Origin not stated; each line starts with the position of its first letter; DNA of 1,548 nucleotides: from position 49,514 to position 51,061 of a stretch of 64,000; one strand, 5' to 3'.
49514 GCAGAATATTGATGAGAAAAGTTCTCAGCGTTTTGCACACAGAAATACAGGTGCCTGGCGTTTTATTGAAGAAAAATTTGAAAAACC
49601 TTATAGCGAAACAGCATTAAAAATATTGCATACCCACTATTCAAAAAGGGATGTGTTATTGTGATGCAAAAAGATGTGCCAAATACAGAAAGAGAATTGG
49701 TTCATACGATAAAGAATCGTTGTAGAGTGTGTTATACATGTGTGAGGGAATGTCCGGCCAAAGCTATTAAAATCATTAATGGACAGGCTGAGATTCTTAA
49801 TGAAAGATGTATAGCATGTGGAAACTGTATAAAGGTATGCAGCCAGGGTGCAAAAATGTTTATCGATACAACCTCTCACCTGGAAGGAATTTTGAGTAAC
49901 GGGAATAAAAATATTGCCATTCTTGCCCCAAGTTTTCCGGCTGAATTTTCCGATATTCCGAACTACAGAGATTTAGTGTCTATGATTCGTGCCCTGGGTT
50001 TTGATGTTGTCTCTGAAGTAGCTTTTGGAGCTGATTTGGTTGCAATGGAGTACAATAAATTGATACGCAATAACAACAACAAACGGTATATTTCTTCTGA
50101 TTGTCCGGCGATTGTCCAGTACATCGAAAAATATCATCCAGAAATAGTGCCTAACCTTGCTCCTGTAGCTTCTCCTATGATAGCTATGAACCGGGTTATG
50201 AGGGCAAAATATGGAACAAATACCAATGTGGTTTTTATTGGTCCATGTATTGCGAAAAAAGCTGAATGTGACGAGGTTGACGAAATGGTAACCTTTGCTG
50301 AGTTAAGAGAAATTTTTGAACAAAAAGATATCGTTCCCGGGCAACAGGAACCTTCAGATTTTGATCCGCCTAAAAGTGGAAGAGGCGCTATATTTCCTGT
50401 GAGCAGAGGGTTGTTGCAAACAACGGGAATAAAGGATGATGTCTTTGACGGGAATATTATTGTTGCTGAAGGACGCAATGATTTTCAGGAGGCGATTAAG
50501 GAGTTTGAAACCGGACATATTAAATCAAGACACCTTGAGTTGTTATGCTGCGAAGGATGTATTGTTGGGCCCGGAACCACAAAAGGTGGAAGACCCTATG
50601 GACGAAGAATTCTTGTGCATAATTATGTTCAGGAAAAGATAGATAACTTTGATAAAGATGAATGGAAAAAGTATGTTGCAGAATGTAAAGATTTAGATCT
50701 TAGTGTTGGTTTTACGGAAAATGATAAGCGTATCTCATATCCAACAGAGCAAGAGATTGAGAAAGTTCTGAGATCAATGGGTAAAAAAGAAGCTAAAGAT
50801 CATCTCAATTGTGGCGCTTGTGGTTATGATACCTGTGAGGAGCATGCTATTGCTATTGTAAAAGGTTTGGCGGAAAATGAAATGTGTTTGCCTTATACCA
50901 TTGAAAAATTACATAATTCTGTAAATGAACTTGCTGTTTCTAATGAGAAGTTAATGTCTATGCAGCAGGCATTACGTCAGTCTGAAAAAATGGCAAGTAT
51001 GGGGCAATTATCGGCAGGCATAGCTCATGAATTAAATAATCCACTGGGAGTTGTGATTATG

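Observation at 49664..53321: H-cluster-like domain fused in one polypeptide to a complete histidine kinase, coupled to hydA and followed by a relay with no DNA-binding output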

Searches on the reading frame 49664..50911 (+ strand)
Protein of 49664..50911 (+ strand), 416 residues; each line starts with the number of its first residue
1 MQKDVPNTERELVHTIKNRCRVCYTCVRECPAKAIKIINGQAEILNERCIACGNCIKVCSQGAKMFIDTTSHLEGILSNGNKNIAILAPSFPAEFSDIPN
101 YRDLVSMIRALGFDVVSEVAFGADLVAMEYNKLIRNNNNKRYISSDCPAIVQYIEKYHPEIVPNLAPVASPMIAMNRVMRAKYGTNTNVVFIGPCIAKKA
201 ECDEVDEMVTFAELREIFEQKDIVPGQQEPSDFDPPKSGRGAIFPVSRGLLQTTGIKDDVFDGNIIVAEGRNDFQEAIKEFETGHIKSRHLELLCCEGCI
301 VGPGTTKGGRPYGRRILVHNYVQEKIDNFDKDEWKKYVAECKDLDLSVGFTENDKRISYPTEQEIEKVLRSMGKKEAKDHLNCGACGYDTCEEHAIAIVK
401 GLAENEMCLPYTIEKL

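Call 24: search_solved_structures(query=window:49664-50911:+, max_evalue=0.00001, show_alignments=4)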
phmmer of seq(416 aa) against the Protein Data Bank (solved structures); distinct sequences matched with E-value up to 0.00001: 45.
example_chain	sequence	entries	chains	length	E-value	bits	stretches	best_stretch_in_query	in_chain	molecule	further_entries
7p5h_A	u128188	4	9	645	4.6e-20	75.3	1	44-237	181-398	Fe-hydrogenase, subunit alpha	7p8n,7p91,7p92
8a6t_A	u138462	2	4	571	2.1e-19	73.1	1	42-253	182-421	Electron bifurcating hydrogenase subunit HydA1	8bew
6glz_A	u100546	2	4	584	1.9e-17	66.7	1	17-253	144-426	Iron hydrogenase 1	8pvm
6gm4_A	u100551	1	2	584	1.4e-16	63.8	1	17-253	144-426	Iron hydrogenase 1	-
6gly_A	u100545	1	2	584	2.2e-16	63.2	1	17-253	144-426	Iron hydrogenase 1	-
6gm0_A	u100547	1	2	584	2.9e-16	62.8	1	17-253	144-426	Iron hydrogenase 1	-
7qhf_A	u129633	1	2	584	3e-16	62.8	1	17-253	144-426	Iron hydrogenase 1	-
6gm8_A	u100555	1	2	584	3.4e-16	62.6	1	17-253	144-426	Iron hydrogenase 1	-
4xdc_A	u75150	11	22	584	3.7e-16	62.4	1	17-253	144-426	Iron hydrogenase 1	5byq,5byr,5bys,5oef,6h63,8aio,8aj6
4xdd_A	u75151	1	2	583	3.8e-16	62.4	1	17-253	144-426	Iron hydrogenase 1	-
1c4a_A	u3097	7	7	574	3.9e-16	62.4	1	17-253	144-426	PROTEIN (FE-ONLY HYDROGENASE) | PROTEIN (PERIPLASMIC HYDROGENASE 1) | Iron hydrogenase 1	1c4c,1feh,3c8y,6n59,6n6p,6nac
5la3_A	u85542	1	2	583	4e-16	62.3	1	17-253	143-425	Iron hydrogenase 1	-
8cjy_A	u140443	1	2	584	4.8e-16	62.1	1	17-253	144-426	Iron hydrogenase 1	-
6gm1_A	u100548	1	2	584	5e-16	62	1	17-253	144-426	Iron hydrogenase 1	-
6yf4_A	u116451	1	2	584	5.3e-16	61.9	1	17-253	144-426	Iron hydrogenase 1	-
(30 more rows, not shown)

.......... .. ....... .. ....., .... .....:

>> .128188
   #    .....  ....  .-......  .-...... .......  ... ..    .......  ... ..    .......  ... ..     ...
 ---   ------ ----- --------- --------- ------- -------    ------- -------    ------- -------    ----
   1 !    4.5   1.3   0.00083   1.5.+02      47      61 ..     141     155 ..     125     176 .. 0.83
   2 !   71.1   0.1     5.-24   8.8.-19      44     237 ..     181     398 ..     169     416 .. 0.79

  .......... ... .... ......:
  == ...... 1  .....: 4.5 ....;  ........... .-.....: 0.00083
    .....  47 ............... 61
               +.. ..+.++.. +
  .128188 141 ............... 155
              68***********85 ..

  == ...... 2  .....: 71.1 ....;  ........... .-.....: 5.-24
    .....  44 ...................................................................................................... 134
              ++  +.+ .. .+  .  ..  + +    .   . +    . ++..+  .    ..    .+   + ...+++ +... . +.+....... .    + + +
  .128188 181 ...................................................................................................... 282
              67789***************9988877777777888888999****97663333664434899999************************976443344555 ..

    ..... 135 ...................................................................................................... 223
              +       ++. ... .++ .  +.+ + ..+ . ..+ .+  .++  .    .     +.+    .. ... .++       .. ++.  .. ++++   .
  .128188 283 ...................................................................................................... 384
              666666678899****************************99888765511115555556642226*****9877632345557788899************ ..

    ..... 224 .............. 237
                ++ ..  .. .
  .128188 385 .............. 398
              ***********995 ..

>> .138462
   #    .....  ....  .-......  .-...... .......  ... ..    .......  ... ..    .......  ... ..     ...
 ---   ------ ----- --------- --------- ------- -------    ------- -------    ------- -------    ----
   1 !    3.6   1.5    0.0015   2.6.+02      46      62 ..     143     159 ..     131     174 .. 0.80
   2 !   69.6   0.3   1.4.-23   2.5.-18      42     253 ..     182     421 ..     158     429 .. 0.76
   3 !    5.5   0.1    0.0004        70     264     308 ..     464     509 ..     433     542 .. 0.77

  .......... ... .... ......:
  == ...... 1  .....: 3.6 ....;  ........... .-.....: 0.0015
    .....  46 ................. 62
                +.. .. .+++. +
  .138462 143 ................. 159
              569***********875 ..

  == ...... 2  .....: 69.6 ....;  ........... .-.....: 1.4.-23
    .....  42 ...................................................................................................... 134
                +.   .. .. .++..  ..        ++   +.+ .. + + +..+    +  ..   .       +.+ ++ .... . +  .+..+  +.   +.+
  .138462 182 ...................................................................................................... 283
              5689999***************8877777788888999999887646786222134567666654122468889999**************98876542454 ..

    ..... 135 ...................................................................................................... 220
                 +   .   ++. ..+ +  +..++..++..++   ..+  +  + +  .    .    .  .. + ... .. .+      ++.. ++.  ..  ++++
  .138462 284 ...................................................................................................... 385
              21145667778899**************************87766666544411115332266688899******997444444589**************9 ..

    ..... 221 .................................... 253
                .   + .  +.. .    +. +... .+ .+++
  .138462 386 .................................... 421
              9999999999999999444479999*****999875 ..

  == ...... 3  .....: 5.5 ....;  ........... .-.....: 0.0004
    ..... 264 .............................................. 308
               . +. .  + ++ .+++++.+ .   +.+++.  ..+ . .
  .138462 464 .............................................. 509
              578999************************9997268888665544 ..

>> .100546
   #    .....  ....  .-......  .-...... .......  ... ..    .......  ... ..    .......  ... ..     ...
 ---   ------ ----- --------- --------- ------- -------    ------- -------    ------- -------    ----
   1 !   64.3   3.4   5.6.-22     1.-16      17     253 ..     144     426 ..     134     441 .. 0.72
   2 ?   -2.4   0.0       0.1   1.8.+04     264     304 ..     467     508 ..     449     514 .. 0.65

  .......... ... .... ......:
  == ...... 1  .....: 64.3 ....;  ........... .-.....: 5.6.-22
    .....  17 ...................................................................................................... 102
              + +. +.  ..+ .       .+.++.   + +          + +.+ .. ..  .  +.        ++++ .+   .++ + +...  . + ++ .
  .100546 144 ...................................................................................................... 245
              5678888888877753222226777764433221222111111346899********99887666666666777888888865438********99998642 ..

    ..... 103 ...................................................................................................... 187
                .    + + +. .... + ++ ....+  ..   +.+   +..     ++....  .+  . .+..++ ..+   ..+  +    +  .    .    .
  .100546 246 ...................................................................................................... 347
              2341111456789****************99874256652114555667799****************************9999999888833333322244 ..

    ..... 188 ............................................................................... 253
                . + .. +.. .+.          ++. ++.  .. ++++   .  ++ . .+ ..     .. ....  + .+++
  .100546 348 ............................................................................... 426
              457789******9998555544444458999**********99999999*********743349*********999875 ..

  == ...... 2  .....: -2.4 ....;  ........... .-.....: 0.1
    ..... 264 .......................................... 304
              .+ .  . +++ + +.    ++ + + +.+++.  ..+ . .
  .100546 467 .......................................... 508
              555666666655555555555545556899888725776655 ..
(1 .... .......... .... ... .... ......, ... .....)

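Call 40: search_protein_representatives(protein=window:49664-50911:+)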
Query: 416 residues. Proteins with E-value up to 0.001 (for the whole library): 5162; up to 1e-10: 2647; up to 1e-30: 1007. The best 150 are listed.
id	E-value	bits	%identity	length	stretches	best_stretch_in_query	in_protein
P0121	7.4e-140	483.1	53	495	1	9-416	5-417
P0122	4.4e-128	444.3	50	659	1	10-416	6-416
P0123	1.6e-126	439.2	49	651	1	10-414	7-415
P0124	1.5e-124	432.7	49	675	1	12-416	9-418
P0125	2.3e-113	395.8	46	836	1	9-416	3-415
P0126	5.0e-113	394.7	46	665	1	11-416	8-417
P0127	1.3e-111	390.1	47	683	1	12-416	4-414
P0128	9.5e-110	383.9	45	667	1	12-416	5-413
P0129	1.3e-109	383.5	45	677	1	12-415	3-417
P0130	1.2e-108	380.4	45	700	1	12-416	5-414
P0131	4.6e-108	378.4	46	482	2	12-375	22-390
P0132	8.2e-108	377.6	42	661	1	12-416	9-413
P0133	2.6e-107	375.9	43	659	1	6-416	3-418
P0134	2.2e-106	372.8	52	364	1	73-416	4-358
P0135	6.7e-106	371.3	43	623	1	12-414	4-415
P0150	5.5e-96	338.6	43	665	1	12-416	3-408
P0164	6.4e-90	318.6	39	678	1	12-415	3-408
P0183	1.0e-80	288.3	36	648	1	15-416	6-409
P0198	2.3e-76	274.0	37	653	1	12-415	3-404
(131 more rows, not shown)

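Call 51: find_encoding_contigs(protein=P0122, flank=8000, max_places=2)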
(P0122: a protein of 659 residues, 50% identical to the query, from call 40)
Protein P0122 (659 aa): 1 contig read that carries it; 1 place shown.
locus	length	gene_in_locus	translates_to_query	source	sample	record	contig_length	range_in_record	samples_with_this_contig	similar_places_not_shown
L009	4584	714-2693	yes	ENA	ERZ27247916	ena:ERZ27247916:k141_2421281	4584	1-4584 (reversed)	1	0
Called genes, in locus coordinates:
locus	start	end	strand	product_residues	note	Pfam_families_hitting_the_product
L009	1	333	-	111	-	?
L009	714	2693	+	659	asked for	PF12838:Fer4_7 (weak), PF13187:Fer4_9 (weak), PF13237:Fer4_10, PF00037:Fer4 (weak), PF02906:Fe_hyd_lg_C, PF04060:FeS, PF00512:HisKA, PF02518:HATPase_c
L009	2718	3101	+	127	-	PF00072:Response_reg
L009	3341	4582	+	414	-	?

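Call 52: find_encoding_contigs(protein=P0128, flank=8000, max_places=2)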
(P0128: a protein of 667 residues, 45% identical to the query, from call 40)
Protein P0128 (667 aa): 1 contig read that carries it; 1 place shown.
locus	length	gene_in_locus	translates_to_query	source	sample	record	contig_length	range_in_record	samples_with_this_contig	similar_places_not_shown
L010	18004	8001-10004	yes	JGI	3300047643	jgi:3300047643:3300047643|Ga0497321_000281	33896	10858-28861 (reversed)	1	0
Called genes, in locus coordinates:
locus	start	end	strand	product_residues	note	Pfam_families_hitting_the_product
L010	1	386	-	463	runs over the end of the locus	PF04055:Radical_SAM, PF06968:BATS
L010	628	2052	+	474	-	PF00206:Lyase_1, PF10415:FumaraseC_C (weak)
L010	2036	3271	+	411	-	PF00009:GTP_EFTU (faint), PF00350:Dynamin_N (faint), PF01926:MMR_HSR1, PF02421:FeoB_N, PF04548:AIG1 (weak), PF18128:HydF_dimer, PF18133:HydF_tetramer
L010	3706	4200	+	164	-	PF01257:2Fe-2S_thioredx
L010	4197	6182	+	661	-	PF01512:Complex1_51K, PF10531:SLBB (weak), PF10589:NADH_4Fe-4S, PF13187:Fer4_9 (weak), PF13237:Fer4_10 (weak), PF14697:Fer4_21 (weak), PF00037:Fer4 (weak)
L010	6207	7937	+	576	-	PF00111:Fer2 (weak), PF13510:Fer2_4, PF10588:NADH-G_4Fe-4S_3, PF12837:Fer4_6 (weak), PF22117:Fer4_Nqo3 (weak), PF12838:Fer4_7, PF02906:Fe_hyd_lg_C, PF02256:Fe_hyd_SSU, +4 more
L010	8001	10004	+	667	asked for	PF13187:Fer4_9 (weak), PF13237:Fer4_10 (weak), PF02906:Fe_hyd_lg_C, PF04060:FeS (weak), PF00512:HisKA, PF02518:HATPase_c, PF14501:HATPase_c_5 (weak)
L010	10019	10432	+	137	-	PF00072:Response_reg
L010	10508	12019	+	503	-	PF00072:Response_reg, PF00989:PAS, PF08448:PAS_4, PF13426:PAS_9, PF00512:HisKA, PF02518:HATPase_c, PF14501:HATPase_c_5 (weak)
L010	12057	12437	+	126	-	PF00072:Response_reg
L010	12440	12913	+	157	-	PF01257:2Fe-2S_thioredx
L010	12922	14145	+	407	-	PF01512:Complex1_51K, PF10589:NADH_4Fe-4S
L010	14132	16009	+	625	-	PF00111:Fer2 (weak), PF13510:Fer2_4, PF10588:NADH-G_4Fe-4S_3, PF12838:Fer4_7 (weak), PF13187:Fer4_9 (weak), PF22117:Fer4_Nqo3, PF02906:Fe_hyd_lg_C, PF02256:Fe_hyd_SSU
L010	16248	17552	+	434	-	PF02518:HATPase_c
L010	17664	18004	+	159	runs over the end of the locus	-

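Call 53: find_encoding_contigs(protein=P0132, flank=8000, max_places=1)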
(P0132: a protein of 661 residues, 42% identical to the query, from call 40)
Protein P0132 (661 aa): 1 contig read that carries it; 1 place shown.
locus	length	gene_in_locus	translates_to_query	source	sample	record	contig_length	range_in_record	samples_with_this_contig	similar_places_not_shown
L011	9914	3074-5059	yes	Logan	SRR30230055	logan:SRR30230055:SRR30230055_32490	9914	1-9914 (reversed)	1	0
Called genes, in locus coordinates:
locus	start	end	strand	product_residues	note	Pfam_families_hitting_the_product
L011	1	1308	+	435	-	?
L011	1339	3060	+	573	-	PF00111:Fer2, PF13510:Fer2_4, PF10588:NADH-G_4Fe-4S_3, PF13183:Fer4_8 (weak), PF22117:Fer4_Nqo3, PF12838:Fer4_7, PF02906:Fe_hyd_lg_C, PF02256:Fe_hyd_SSU, +6 more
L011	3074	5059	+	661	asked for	PF00037:Fer4 (weak), PF12838:Fer4_7 (weak), PF13187:Fer4_9 (weak), PF13237:Fer4_10, PF02906:Fe_hyd_lg_C, PF04060:FeS, PF00512:HisKA, PF02518:HATPase_c, +4 more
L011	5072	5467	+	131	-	PF00072:Response_reg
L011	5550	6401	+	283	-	-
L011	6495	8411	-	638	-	PF07498:Rho_N, PF07497:Rho_RNA_bind, PF00006:ATP-synt_ab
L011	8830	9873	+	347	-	PF01757:Acyl_transf_3, PF07786:HGSNAT_cat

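Call 54: find_encoding_contigs(protein=P0164, flank=8000, max_places=1)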
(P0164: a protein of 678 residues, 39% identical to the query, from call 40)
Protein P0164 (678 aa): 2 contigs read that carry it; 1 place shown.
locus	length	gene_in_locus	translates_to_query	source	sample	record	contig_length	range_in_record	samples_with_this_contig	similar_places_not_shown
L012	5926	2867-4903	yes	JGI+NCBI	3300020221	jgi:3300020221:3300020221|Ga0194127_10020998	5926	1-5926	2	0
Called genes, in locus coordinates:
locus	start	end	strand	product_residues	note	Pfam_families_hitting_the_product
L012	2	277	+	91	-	PF01750:HycI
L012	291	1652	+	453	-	PF04055:Radical_SAM, PF06968:BATS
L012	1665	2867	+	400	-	PF00350:Dynamin_N (faint), PF01926:MMR_HSR1, PF18128:HydF_dimer, PF18133:HydF_tetramer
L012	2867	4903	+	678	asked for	PF12838:Fer4_7 (weak), PF13187:Fer4_9 (weak), PF13237:Fer4_10, PF14697:Fer4_21 (weak), PF02906:Fe_hyd_lg_C, PF04060:FeS, PF00512:HisKA, PF02518:HATPase_c, +2 more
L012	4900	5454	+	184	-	PF07998:Peptidase_M54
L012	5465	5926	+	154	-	?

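Call 55: find_encoding_contigs(protein=P0183, flank=8000, max_places=1)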
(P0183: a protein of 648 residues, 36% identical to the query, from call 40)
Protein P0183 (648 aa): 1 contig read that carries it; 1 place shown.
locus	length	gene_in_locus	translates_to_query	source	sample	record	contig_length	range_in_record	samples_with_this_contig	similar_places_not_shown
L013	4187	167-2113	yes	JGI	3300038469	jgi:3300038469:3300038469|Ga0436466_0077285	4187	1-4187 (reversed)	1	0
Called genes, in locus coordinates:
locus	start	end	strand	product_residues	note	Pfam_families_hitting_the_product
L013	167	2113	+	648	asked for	PF12838:Fer4_7 (weak), PF13187:Fer4_9 (weak), PF13237:Fer4_10 (weak), PF14697:Fer4_21 (weak), PF02906:Fe_hyd_lg_C, PF04060:FeS, PF00512:HisKA, PF02518:HATPase_c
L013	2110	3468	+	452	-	PF00072:Response_reg, PF00158:Sigma54_activat, PF14532:Sigma54_activ_2, PF07724:AAA_2 (weak), PF07728:AAA_5, PF25601:AAA_lid_14, PF02954:HTH_8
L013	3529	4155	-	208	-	PF00072:Response_reg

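Call 59: find_encoding_contigs(protein=P0150, flank=8000, max_places=1)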
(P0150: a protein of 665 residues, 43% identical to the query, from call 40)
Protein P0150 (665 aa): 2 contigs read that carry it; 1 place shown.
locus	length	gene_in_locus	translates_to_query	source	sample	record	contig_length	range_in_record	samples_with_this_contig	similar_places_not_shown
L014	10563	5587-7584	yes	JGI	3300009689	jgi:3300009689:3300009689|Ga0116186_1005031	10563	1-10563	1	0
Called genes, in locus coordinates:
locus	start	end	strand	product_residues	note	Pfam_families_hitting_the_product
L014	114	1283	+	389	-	PF06971:Put_DNA-bind_N (weak), PF02629:CoA_binding, PF01257:2Fe-2S_thioredx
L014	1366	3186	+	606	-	PF01512:Complex1_51K, PF10531:SLBB (weak), PF22461:SLBB_2 (weak), PF10589:NADH_4Fe-4S, PF12837:Fer4_6 (faint), PF00037:Fer4 (weak), PF12838:Fer4_7 (weak)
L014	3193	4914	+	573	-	PF13510:Fer2_4, PF10588:NADH-G_4Fe-4S_3, PF12837:Fer4_6 (weak), PF12838:Fer4_7, PF14697:Fer4_21 (weak), PF22117:Fer4_Nqo3, PF02906:Fe_hyd_lg_C, PF02256:Fe_hyd_SSU, +3 more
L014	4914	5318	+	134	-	PF00072:Response_reg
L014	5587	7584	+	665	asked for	PF12838:Fer4_7 (weak), PF13187:Fer4_9 (weak), PF13237:Fer4_10, PF02906:Fe_hyd_lg_C, PF04060:FeS, PF00512:HisKA, PF02518:HATPase_c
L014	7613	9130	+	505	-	PF00072:Response_reg, PF00512:HisKA, PF02518:HATPase_c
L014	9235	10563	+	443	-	PF04055:Radical_SAM, PF06968:BATS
